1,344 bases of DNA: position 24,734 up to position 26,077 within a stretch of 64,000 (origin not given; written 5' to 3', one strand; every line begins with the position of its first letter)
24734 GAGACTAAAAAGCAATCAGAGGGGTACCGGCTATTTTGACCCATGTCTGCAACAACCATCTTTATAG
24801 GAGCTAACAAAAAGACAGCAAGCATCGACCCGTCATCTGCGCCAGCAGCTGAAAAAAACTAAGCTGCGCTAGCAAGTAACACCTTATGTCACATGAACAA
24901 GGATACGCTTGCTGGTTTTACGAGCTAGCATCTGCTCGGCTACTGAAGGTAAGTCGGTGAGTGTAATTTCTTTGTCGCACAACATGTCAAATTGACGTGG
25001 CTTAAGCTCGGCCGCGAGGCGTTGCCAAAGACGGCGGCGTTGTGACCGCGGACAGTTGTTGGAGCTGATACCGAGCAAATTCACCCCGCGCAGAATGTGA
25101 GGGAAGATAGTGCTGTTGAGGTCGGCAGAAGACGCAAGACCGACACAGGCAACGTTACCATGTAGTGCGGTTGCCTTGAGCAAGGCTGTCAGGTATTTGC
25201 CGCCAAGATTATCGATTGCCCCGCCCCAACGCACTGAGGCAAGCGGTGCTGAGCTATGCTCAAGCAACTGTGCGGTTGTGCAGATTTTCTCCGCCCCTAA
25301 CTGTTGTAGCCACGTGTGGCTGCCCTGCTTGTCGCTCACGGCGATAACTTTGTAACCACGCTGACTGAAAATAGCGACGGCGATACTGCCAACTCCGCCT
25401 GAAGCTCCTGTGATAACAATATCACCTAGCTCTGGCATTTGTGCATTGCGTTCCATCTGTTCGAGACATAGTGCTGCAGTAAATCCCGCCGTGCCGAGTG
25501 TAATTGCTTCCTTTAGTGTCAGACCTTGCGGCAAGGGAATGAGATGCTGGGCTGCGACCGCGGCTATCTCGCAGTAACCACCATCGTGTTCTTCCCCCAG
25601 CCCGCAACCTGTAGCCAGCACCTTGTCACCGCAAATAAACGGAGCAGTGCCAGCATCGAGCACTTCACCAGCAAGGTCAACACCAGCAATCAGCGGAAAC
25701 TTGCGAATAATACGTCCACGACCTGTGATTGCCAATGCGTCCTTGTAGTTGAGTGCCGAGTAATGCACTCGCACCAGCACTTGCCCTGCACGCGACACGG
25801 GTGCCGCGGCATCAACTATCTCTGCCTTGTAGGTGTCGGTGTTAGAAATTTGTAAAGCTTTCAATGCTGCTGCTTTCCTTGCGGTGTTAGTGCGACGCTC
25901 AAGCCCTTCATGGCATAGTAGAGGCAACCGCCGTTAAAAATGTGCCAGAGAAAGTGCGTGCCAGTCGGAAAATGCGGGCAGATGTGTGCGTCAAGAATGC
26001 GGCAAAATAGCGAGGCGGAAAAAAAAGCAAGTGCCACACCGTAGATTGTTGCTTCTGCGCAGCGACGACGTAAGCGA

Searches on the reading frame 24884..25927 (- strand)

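Call 65: search_protein_families(library=pfam, proteins=[window:24884-25927:-], max_evalue=0.0001)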
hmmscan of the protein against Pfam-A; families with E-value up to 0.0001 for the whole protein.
window:24884-25927:- (347 aa): 3 families
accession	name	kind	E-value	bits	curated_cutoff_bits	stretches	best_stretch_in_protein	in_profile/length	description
PF08240.17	ADH_N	-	7e-13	49.2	23.5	1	47-134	2-104/104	Alcohol dehydrogenase GroES-like domain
PF00107.32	ADH_zinc_N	-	1.6e-10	41.5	31.8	1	178-304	1-127/129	Zinc-binding dehydrogenase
PF00208.27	ELFV_dehydrog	-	3.2e-05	24.2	23.4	1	146-203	9-67/241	Glutamate/Leucine/Phenylalanine/Valine dehydrogenase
